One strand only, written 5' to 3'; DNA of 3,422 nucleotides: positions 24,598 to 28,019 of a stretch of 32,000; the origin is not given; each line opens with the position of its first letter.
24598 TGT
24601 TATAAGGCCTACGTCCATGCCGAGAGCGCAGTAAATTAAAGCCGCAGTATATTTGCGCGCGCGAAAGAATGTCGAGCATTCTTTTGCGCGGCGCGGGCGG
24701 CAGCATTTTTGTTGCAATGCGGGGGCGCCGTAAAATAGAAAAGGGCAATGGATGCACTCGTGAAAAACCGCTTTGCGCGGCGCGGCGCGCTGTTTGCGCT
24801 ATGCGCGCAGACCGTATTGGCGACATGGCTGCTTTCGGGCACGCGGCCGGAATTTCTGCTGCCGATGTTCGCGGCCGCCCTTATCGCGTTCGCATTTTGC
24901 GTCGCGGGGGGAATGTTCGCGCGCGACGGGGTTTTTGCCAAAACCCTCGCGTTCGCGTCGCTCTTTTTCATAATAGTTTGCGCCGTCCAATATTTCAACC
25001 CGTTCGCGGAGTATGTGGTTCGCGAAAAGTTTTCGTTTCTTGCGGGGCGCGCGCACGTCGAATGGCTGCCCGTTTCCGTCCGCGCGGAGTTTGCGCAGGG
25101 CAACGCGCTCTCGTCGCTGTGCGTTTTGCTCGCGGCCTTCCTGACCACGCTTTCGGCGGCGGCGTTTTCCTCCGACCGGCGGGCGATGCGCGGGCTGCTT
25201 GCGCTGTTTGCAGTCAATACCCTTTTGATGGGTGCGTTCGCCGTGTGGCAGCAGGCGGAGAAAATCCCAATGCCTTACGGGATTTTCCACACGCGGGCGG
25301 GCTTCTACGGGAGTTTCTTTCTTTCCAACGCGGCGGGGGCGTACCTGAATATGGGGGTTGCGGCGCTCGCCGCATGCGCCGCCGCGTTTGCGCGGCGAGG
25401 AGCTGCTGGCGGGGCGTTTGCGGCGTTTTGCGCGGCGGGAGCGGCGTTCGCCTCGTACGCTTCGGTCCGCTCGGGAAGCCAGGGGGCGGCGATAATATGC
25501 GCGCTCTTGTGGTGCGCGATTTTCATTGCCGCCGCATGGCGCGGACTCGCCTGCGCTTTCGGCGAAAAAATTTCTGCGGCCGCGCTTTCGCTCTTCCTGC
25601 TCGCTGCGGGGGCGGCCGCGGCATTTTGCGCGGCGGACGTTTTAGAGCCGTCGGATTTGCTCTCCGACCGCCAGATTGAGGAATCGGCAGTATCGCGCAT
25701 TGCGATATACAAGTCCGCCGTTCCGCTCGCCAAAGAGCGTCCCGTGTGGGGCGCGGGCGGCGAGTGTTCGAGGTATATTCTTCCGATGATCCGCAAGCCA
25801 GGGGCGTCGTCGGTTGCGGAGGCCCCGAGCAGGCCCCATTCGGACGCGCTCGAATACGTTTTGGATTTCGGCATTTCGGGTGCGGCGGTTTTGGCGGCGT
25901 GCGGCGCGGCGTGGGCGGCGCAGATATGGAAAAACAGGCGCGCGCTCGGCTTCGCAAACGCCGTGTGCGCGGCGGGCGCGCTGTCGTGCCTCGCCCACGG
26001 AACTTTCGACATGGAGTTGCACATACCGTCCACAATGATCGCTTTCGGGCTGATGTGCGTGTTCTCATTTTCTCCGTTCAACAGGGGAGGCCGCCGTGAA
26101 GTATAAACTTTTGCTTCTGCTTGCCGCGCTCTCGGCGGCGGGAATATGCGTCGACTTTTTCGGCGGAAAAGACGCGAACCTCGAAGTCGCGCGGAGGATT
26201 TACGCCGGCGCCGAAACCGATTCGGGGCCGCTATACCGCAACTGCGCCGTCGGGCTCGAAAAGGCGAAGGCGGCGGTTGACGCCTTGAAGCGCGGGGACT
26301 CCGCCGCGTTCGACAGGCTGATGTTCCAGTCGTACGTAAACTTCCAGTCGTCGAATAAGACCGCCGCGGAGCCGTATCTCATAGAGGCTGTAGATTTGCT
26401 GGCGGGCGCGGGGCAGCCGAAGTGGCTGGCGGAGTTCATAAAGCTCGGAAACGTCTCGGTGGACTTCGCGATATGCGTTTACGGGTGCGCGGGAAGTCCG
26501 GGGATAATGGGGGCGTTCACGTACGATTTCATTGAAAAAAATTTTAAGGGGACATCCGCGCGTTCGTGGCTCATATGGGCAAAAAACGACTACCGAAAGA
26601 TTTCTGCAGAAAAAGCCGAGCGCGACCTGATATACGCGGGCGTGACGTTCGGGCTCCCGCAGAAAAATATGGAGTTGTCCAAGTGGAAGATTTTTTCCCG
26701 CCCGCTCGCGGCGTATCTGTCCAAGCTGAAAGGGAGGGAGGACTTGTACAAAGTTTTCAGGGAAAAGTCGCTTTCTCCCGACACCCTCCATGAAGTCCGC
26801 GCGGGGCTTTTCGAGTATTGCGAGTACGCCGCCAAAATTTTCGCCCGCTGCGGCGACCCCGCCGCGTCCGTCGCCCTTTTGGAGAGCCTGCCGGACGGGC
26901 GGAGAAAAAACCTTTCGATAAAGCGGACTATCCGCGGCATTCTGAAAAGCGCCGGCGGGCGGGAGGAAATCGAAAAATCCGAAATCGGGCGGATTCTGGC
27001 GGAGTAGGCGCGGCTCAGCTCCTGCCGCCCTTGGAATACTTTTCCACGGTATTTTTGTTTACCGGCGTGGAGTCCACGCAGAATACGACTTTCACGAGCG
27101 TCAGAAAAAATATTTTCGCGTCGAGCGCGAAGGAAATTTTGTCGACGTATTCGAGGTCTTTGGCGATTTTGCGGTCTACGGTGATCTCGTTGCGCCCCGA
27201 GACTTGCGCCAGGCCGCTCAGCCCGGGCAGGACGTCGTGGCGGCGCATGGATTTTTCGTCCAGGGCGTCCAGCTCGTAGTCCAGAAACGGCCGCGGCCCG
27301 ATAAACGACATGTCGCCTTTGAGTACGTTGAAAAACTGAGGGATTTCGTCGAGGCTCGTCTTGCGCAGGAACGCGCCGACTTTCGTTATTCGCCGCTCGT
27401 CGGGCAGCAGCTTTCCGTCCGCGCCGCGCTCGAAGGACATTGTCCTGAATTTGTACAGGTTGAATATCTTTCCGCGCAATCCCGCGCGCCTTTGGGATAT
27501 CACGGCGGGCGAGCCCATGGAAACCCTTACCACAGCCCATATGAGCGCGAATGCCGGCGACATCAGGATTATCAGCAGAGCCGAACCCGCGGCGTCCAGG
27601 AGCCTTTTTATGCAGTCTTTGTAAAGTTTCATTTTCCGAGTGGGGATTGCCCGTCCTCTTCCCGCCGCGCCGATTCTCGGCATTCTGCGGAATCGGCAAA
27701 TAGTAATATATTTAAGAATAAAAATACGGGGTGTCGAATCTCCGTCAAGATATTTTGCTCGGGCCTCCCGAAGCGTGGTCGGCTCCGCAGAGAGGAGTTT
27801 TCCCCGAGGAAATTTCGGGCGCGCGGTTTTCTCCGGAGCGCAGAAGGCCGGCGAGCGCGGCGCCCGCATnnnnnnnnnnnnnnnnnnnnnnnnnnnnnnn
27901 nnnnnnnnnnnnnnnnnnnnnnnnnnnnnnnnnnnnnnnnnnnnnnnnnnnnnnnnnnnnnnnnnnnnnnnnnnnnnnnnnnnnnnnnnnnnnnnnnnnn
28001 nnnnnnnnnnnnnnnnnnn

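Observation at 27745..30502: HAD phosphatase::phosphoribosyltransferase-like UbiA fusion coupled to a GT-C enzyme: candidate self-contained lipid-linked pentofuranose decoration module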

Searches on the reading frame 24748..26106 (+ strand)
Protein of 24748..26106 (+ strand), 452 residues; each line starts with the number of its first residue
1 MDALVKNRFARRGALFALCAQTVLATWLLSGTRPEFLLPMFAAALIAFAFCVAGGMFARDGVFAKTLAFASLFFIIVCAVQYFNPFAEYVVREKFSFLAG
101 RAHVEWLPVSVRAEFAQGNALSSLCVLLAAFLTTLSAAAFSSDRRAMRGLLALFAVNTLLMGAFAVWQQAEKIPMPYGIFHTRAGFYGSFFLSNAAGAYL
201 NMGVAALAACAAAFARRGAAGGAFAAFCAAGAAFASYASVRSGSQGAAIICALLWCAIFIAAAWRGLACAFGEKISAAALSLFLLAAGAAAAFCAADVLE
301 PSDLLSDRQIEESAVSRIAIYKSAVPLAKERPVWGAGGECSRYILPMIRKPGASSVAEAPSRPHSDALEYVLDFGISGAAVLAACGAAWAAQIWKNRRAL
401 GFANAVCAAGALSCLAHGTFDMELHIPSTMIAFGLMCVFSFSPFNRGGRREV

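Call 3: search_protein_families(library=pfam, proteins=[window:24748-26106:+], max_evalue=0.01)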
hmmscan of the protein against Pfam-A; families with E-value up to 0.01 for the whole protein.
window:24748-26106:+ (452 aa): 1 family
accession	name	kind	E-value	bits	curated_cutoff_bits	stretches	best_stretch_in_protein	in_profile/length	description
PF04932.20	Wzy_C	-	9.9e-13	48.6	31.7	1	232-382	3-148/149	O-Antigen ligase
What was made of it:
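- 24748..26106 (+): Wzy_C-domain protein (polymerase or ligase), context. PF04932 at E 1e-12 (call 3).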

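Call 4: search_protein_families(library=ncbifam, proteins=[window:24748-26106:+], max_evalue=0.01)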
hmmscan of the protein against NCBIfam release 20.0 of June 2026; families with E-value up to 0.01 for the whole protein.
window:24748-26106:+ (452 aa): 1 family
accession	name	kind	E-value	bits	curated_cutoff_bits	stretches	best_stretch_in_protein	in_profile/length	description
TIGR03097.1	PEP_O_lig_1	hypoth_equivalog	0.0071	15.3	188.1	1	274-340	234-298/408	putative O-glycosylation ligase, exosortase A system-associated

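Call 86: search_protein_families(library=ncbifam, proteins=[window:24748-26106:+], max_evalue=0.00001)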
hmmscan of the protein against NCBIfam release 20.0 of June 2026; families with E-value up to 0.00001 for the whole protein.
window:24748-26106:+ (452 aa): 0 families

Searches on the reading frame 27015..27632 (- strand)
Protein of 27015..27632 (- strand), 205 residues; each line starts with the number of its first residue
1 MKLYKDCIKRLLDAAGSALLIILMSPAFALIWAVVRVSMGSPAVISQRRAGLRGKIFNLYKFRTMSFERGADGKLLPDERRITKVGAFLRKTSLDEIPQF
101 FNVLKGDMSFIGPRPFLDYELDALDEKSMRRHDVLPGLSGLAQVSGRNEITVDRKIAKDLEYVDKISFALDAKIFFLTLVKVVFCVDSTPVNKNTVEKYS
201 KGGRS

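Call 86: search_protein_families(library=ncbifam, proteins=[window:27015-27632:-], max_evalue=0.00001)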
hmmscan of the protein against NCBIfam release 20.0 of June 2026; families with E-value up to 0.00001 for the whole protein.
window:27015-27632:- (205 aa): 10 families
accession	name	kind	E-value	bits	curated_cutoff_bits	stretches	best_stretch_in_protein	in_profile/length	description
TIGR03025.1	EPS_sugtrans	subfamily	1.3e-67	228.9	295.55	1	5-183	254-439/445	exopolysaccharide biosynthesis polyprenyl glycosylphosphotransferase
TIGR03023.1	WcaJ_sugtrans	equivalog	7.5e-57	193.6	410.75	1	4-183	258-447/453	undecaprenyl-phosphate glucose phosphotransferase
TIGR03022.1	WbaP_sugtrans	subfamily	1.4e-50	172.9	403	2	74-183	342-449/456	undecaprenyl-phosphate galactose phosphotransferase WbaP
NF052601.1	undeca_RfbP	equivalog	6.7e-44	150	330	2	77-187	130-240/244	undecaprenyl-phosphate galactose phosphotransferase family protein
TIGR03013.1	EpsB_2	subfamily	5.9e-41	141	393.35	1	4-184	250-438/443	TIGR03013 family XrtA/PEP-CTERM system glycosyltransferase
NF007518.0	PRK10124.1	equivalog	1.1e-38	133.2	684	1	7-182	272-457/464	undecaprenyl-phosphate glucose phosphotransferase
NF041877.1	EPS_EpsZ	equivalog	4.7e-37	127.7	800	1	6-183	263-452/459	exopolysaccharide biosynthesis polyisoprenyl-phosphate hexose-1-phosphate transferase EpsZ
NF011751.0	PRK15204.1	equivalog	2.1e-35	122.3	907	2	76-187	363-473/476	undecaprenyl-phosphate galactose phosphotransferase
NF050817.1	PolSacchBiosHfsE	equivalog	2.8e-31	108.8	750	1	5-179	268-456/467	polysaccharide biosynthesis protein HfsE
NF045514.1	glycotran_HepC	equivalog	1.1e-22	80.4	140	1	7-116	115-212/220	heterocyst development glycosyltransferase HepC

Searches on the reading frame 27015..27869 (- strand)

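Call 3: search_protein_families(library=pfam, proteins=[window:27015-27869:-], max_evalue=0.01)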
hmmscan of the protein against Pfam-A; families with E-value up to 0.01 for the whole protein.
window:27015-27869:- (284 aa): 1 family
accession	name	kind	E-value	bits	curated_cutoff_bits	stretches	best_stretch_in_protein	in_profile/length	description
PF02397.22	Bac_transf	-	3.2e-56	190.1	27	1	88-262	1-178/179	Bacterial sugar transferase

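Call 4: search_protein_families(library=ncbifam, proteins=[window:27015-27869:-], max_evalue=0.01)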
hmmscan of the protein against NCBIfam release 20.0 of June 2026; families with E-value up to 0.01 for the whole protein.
window:27015-27869:- (284 aa): 10 families
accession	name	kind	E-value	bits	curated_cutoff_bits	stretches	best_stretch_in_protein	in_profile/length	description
TIGR03025.1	EPS_sugtrans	subfamily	1.2e-67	229.1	295.55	1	77-262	247-439/445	exopolysaccharide biosynthesis polyprenyl glycosylphosphotransferase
TIGR03023.1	WcaJ_sugtrans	equivalog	6.6e-57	193.8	410.75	1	78-262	253-447/453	undecaprenyl-phosphate glucose phosphotransferase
TIGR03022.1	WbaP_sugtrans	subfamily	3.3e-50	171.7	403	2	153-262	342-449/456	undecaprenyl-phosphate galactose phosphotransferase WbaP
NF052601.1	undeca_RfbP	equivalog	4.8e-44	150.5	330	2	156-266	130-240/244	undecaprenyl-phosphate galactose phosphotransferase family protein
TIGR03013.1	EpsB_2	subfamily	1.2e-40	140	393.35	1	82-263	249-438/443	TIGR03013 family XrtA/PEP-CTERM system glycosyltransferase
NF007518.0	PRK10124.1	equivalog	2.4e-38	132.1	684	1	86-261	272-457/464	undecaprenyl-phosphate glucose phosphotransferase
NF041877.1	EPS_EpsZ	equivalog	7.6e-37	127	800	1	80-262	258-452/459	exopolysaccharide biosynthesis polyisoprenyl-phosphate hexose-1-phosphate transferase EpsZ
NF011751.0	PRK15204.1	equivalog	6.1e-35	120.7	907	2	153-266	362-473/476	undecaprenyl-phosphate galactose phosphotransferase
NF050817.1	PolSacchBiosHfsE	equivalog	1.5e-31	109.6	750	1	72-258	256-456/467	polysaccharide biosynthesis protein HfsE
NF045514.1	glycotran_HepC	equivalog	1.1e-22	80.4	140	1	82-195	111-212/220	heterocyst development glycosyltransferase HepC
